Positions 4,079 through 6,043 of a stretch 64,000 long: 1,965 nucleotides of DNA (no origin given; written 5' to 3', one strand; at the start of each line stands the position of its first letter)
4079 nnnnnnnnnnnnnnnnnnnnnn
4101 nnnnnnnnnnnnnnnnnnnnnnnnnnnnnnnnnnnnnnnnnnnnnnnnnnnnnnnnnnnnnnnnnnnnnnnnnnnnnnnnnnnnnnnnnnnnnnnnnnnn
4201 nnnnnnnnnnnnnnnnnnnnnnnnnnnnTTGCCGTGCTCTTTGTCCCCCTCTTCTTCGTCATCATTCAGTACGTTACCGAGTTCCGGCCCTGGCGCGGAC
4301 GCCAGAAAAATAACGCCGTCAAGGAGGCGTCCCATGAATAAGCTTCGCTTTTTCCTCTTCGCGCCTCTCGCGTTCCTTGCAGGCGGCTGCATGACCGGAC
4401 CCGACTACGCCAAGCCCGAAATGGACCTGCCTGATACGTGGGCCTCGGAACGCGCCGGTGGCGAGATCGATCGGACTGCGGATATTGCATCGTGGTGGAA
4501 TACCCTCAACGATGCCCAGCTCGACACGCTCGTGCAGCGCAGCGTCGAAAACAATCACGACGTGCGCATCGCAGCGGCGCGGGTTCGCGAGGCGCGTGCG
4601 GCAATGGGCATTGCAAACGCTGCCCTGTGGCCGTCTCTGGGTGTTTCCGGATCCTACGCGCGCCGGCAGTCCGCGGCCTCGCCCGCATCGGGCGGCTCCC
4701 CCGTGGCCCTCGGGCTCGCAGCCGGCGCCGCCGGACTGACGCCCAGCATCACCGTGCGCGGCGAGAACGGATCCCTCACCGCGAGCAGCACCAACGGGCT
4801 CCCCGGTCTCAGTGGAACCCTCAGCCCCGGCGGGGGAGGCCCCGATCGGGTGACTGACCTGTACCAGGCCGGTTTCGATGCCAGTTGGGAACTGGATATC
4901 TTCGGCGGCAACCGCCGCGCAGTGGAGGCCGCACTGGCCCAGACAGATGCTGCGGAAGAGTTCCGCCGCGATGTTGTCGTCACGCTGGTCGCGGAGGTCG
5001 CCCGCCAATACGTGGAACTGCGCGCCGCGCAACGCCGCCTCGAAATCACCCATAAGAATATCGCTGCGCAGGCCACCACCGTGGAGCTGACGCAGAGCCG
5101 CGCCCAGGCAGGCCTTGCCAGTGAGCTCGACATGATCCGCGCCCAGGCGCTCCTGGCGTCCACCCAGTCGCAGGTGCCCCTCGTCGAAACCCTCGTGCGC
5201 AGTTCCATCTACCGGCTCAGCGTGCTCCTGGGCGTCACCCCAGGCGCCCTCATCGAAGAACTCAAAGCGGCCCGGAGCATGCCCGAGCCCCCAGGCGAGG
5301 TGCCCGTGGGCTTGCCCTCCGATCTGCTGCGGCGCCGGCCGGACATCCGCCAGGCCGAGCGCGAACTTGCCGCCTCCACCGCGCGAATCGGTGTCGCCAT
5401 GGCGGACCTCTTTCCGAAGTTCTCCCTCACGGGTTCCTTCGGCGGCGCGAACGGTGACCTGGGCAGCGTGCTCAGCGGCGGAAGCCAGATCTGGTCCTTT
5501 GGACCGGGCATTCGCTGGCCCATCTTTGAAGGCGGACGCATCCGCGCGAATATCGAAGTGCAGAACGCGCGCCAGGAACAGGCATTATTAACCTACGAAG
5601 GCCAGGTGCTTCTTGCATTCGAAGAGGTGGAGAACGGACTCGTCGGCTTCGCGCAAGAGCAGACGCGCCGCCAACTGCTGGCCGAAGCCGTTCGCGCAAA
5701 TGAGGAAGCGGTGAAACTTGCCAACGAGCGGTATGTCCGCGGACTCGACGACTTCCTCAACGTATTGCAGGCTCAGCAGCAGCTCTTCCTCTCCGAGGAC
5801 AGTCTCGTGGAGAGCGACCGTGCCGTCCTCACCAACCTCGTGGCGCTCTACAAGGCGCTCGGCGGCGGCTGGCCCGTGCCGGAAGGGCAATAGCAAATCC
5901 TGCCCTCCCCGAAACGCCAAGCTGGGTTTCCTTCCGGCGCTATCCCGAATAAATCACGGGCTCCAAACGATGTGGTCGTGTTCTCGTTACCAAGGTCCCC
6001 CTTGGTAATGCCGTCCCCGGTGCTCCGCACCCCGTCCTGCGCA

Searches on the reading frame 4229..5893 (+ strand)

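Call 41: search_protein_families(library=pfam, proteins=[window:4229-5893:+], max_evalue=0.0001)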
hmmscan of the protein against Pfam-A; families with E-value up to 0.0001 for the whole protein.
window:4229-5893:+ (554 aa): 1 family
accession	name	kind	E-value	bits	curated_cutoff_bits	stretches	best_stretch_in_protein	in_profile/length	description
PF02321.23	OEP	-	2.6e-60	203.9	22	2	366-545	8-187/187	Outer membrane efflux protein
